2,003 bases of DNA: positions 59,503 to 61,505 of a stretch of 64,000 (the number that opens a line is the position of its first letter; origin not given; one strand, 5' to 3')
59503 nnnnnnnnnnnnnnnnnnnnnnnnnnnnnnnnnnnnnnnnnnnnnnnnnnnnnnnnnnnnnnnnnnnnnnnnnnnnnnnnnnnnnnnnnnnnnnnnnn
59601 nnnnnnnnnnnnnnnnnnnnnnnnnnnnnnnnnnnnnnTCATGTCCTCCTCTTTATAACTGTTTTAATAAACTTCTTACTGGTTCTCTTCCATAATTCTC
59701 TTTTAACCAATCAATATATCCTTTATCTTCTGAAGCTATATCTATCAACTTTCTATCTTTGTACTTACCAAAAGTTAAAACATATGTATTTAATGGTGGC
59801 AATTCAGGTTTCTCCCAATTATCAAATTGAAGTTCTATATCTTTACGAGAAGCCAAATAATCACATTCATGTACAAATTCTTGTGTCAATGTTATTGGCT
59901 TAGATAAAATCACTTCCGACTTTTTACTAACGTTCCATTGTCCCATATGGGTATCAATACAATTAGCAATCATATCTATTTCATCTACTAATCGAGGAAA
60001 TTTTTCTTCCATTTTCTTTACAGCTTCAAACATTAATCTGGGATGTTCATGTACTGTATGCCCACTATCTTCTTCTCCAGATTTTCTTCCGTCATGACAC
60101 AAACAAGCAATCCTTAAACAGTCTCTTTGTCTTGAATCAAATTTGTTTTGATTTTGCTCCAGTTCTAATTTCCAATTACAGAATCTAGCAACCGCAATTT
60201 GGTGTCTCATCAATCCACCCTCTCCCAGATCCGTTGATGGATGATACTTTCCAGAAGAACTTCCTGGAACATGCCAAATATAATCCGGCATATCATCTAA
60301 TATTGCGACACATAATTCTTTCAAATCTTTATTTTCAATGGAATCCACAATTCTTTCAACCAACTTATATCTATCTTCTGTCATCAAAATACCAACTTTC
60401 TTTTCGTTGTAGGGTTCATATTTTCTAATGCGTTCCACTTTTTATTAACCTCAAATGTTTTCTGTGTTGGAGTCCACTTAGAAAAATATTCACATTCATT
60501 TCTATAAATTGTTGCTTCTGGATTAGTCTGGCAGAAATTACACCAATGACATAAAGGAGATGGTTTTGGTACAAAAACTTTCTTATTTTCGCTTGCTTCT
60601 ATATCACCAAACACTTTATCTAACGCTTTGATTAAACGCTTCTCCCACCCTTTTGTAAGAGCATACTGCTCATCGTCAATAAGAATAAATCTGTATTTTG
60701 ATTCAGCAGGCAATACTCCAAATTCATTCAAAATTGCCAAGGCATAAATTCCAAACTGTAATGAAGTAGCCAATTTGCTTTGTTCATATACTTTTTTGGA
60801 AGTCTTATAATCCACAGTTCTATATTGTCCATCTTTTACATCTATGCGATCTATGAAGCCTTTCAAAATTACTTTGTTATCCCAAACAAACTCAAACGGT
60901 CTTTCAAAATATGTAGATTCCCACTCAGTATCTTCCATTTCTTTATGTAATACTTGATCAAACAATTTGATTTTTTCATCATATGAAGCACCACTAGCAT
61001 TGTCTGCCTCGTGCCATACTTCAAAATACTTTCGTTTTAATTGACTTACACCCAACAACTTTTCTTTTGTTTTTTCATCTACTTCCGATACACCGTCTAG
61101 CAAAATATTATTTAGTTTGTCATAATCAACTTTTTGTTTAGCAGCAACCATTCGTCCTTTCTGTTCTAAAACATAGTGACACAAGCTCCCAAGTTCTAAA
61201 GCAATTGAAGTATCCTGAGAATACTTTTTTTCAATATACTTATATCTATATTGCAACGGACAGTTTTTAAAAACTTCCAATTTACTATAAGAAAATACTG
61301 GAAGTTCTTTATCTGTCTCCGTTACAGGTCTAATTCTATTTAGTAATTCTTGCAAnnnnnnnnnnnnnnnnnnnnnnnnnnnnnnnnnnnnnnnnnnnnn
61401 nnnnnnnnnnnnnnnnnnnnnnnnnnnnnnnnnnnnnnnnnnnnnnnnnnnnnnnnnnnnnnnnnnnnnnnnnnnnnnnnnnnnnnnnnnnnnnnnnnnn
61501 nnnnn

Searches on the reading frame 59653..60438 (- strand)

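Call 60: search_protein_families(library=pfam, proteins=[window:59653-60438:-], max_evalue=0.001)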
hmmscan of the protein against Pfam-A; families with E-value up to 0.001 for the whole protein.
window:59653-60438:- (261 aa): 3 families
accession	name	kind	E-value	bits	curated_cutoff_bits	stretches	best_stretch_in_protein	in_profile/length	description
PF20600.3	ExoX-like_C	-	1.6e-10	40.6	26.5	1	221-248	1-28/30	Exodeoxyribonuclease X-like C-terminal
PF01966.28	HD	-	5e-06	27.2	22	1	78-196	3-114/116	HD domain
PF07514.17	TraI_2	-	0.00025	20.5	23.9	1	17-85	10-75/324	Putative helicase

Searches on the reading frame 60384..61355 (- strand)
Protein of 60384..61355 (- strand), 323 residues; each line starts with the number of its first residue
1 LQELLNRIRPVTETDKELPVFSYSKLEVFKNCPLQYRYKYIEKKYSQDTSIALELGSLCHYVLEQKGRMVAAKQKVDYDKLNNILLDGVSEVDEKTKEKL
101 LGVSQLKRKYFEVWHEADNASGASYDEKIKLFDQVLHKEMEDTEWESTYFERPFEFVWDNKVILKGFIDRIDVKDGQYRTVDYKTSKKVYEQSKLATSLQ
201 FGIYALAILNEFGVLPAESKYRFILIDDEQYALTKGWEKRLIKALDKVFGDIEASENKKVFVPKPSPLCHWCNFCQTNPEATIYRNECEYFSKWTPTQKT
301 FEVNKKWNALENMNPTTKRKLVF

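Call 22: search_protein_families(library=pfam, proteins=[window:60384-61355:-], max_evalue=0.001)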
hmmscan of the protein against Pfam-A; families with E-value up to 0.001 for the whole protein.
window:60384-61355:- (323 aa): 1 family
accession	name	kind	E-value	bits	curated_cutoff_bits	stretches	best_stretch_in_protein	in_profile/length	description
PF12705.13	PDDEXK_1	-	1.7e-26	94.1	22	1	21-274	2-242/247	PD-(D/E)XK nuclease superfamily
